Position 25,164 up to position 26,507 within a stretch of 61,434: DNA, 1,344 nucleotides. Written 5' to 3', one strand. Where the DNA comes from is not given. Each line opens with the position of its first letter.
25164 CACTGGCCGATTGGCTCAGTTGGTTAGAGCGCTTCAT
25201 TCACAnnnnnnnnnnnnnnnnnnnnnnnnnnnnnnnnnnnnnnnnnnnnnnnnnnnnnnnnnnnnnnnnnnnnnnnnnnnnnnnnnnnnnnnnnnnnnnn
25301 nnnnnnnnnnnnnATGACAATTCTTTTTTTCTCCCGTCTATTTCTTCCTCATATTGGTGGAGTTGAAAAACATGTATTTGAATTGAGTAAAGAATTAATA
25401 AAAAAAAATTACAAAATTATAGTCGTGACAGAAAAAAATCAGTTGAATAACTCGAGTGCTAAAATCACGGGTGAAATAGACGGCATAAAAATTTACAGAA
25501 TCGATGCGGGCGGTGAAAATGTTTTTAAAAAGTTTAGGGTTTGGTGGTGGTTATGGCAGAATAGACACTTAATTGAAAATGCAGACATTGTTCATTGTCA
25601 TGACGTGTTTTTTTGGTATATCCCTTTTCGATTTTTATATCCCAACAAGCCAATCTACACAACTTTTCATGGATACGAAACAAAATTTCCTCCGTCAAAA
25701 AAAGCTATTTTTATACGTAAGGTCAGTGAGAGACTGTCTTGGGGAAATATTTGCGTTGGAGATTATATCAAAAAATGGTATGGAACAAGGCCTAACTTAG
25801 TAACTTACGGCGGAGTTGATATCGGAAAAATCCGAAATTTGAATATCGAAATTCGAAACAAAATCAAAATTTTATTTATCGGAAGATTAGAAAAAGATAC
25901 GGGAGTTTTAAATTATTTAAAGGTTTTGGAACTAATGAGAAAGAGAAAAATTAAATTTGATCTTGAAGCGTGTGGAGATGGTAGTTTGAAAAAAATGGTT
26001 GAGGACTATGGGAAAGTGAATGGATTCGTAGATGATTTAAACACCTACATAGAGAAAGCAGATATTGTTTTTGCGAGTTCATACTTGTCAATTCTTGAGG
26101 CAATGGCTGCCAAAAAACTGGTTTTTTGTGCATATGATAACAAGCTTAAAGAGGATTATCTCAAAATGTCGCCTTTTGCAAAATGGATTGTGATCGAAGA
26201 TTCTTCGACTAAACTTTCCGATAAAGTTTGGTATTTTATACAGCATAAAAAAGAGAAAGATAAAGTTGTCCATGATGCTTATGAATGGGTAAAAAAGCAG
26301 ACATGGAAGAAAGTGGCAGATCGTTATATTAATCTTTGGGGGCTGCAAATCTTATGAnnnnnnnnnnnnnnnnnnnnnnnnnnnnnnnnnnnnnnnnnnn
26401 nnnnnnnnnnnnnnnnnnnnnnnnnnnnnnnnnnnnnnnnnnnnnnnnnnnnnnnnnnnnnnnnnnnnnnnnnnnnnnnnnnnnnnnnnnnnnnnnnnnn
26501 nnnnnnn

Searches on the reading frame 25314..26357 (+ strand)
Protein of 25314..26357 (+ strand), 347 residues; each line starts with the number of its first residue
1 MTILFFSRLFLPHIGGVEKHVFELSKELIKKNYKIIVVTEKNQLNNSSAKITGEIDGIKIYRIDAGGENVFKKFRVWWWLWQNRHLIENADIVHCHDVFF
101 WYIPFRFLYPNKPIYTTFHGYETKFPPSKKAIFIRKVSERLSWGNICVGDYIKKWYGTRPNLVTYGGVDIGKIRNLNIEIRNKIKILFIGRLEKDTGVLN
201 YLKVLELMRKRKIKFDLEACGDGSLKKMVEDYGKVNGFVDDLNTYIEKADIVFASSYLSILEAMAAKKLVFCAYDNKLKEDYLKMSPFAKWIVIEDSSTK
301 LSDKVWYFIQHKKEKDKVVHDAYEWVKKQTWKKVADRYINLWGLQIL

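Call 86: find_homologous_proteins(query=window:25314-26357:+, max_evalue=1e-40)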
Query window:25314-26357:+ (347 aa): 1736 proteins with E <= 1e-40 among 3945 candidates; the best 120 are listed.
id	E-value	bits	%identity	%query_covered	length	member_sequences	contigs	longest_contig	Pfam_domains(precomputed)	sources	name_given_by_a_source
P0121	7.2e-234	793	100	100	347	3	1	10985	PF00534.27,PF13439.13,PF13692.13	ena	-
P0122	5.8e-153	527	66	99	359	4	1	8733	PF00534.27,PF13579.13,PF13439.13,PF13692.13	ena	-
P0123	7.4e-151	520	63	99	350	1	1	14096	PF00534.27,PF13579.13,PF13439.13,PF13692.13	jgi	-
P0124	1.2e-149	516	63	99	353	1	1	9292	PF00534.27,PF13477.13,PF13579.13,PF13439.13,PF13692.13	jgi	-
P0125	2.4e-147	509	64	99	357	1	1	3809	PF00534.27,PF13439.13,PF13692.13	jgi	-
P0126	4.2e-147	508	63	100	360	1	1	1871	PF00534.27,PF13579.13,PF13439.13,PF13692.13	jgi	-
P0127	2.1e-146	506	62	99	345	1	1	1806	PF00534.27,PF13579.13,PF13439.13,PF13692.13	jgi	-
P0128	6.4e-144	498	63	99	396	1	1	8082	PF00534.27,PF13439.13,PF13692.13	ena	-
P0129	9.5e-144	497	65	99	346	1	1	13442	PF00534.27,PF13439.13,PF13692.13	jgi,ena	-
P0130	1.4e-143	496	62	100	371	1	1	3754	PF00534.27,PF13477.13,PF13579.13,PF13439.13,PF13692.13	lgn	-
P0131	3.4e-142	492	60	99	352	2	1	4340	PF00534.27,PF13579.13,PF13439.13,PF13692.13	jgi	-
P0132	4.6e-142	491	59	99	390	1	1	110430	PF00534.27,PF13439.13,PF13692.13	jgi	-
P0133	1.2e-140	487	59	100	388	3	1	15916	PF00534.27,PF13439.13,PF13692.13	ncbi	-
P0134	3.1e-140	485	60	99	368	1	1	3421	PF00534.27,PF13579.13,PF13439.13,PF13692.13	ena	-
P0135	3.5e-139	482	62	99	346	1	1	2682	PF00534.27,PF13477.13,PF13579.13,PF13439.13,PF13692.13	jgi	jgi:glycosyltransferase involved in cell wall biosynthesis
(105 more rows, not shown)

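Call 87: find_encoding_contigs(protein=P0122, flank=1500, max_places=2)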
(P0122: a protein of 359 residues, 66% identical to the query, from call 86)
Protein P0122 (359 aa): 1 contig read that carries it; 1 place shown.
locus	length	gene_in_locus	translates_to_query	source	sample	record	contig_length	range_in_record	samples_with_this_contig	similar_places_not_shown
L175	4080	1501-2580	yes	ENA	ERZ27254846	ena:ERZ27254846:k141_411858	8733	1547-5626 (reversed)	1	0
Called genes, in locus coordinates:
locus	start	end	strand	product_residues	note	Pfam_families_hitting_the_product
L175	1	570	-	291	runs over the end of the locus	-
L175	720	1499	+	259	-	PF13489:Methyltransf_23, PF13847:Methyltransf_31, PF08241:Methyltransf_11, PF08242:Methyltransf_12, PF13649:Methyltransf_25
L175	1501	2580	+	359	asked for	PF13439:Glyco_transf_4, PF13579:Glyco_trans_4_4 (weak), PF00534:Glycos_transf_1, PF13692:Glyco_trans_1_4 (weak)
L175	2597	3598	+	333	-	PF00535:Glycos_transf_2, PF10111:Glyco_tranf_2_2 (weak), PF13641:Glyco_tranf_2_3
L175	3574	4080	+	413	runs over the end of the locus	PF01943:Polysacc_synt, PF13440:Polysacc_synt_3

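Call 88: find_encoding_contigs(protein=P0128, flank=1500, max_places=2)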
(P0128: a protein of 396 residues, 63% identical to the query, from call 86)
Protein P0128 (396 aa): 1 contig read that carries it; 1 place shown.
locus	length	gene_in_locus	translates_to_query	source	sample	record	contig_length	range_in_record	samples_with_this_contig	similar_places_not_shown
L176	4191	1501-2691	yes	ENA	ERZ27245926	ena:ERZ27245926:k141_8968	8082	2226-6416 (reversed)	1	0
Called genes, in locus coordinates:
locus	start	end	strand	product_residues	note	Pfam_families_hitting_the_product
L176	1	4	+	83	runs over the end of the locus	PF01016:Ribosomal_L27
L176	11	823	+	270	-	PF02195:ParB_N, PF17762:HTH_ParB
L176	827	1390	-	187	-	PF10502:Peptidase_S26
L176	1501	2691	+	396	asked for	PF13439:Glyco_transf_4, PF00534:Glycos_transf_1, PF13692:Glyco_trans_1_4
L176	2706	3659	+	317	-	PF00535:Glycos_transf_2, PF10111:Glyco_tranf_2_2 (faint), PF13641:Glyco_tranf_2_3, PF13506:Glyco_transf_21 (weak), PF13632:Glyco_trans_2_3 (weak)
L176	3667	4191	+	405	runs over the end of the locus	PF01943:Polysacc_synt, PF13440:Polysacc_synt_3, PF01554:MatE (faint)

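Call 89: find_encoding_contigs(protein=P0132, flank=1500, max_places=2)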
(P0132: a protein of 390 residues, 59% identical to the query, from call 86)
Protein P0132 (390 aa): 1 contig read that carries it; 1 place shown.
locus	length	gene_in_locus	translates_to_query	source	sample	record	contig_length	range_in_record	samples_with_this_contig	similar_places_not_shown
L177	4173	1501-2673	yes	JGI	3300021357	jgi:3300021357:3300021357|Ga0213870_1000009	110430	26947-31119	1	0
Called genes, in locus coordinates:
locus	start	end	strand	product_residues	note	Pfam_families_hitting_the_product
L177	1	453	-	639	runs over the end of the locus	PF06439:3keto-disac_hyd (weak), PF13529:Peptidase_C39_2 (weak)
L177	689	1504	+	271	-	PF13489:Methyltransf_23, PF05219:DREV (weak), PF13847:Methyltransf_31, PF08241:Methyltransf_11, PF08242:Methyltransf_12, PF13649:Methyltransf_25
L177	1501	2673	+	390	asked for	PF13439:Glyco_transf_4, PF00534:Glycos_transf_1, PF13692:Glyco_trans_1_4 (weak)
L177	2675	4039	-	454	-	PF25174:Beta-prop_THOC3 (faint), PF26549:Tricorn_N (faint), PF07676:PD40 (faint), PF26550:Tricorn_2nd (faint)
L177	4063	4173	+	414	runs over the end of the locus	PF00535:Glycos_transf_2, PF10111:Glyco_tranf_2_2 (faint), PF00535:Glycos_transf_2, PF13641:Glyco_tranf_2_3 (weak)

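Call 93: find_encoding_contigs(protein=P0129, flank=1500, max_places=3)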
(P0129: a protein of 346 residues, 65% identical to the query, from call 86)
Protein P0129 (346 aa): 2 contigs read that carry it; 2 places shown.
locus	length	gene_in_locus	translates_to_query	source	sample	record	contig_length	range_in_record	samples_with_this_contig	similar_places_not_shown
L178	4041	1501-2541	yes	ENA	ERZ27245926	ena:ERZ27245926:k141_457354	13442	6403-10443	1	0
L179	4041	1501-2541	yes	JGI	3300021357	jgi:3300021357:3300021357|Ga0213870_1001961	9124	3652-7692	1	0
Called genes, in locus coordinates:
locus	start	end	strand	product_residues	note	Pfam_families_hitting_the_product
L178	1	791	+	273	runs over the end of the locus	PF02195:ParB_N, PF17762:HTH_ParB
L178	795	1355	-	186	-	PF10502:Peptidase_S26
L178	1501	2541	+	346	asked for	PF13439:Glyco_transf_4, PF00534:Glycos_transf_1, PF13692:Glyco_trans_1_4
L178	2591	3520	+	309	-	PF00535:Glycos_transf_2, PF10111:Glyco_tranf_2_2 (weak), PF13641:Glyco_tranf_2_3, PF13506:Glyco_transf_21, PF13632:Glyco_trans_2_3 (weak)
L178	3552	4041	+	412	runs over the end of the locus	PF01943:Polysacc_synt, PF13440:Polysacc_synt_3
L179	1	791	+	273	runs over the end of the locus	PF02195:ParB_N, PF17762:HTH_ParB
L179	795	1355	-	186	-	PF10502:Peptidase_S26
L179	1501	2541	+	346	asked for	PF13439:Glyco_transf_4, PF00534:Glycos_transf_1, PF13692:Glyco_trans_1_4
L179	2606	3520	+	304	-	PF00535:Glycos_transf_2, PF10111:Glyco_tranf_2_2 (weak), PF13641:Glyco_tranf_2_3, PF13506:Glyco_transf_21, PF13632:Glyco_trans_2_3 (weak)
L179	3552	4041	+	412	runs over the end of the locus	PF01943:Polysacc_synt, PF13440:Polysacc_synt_3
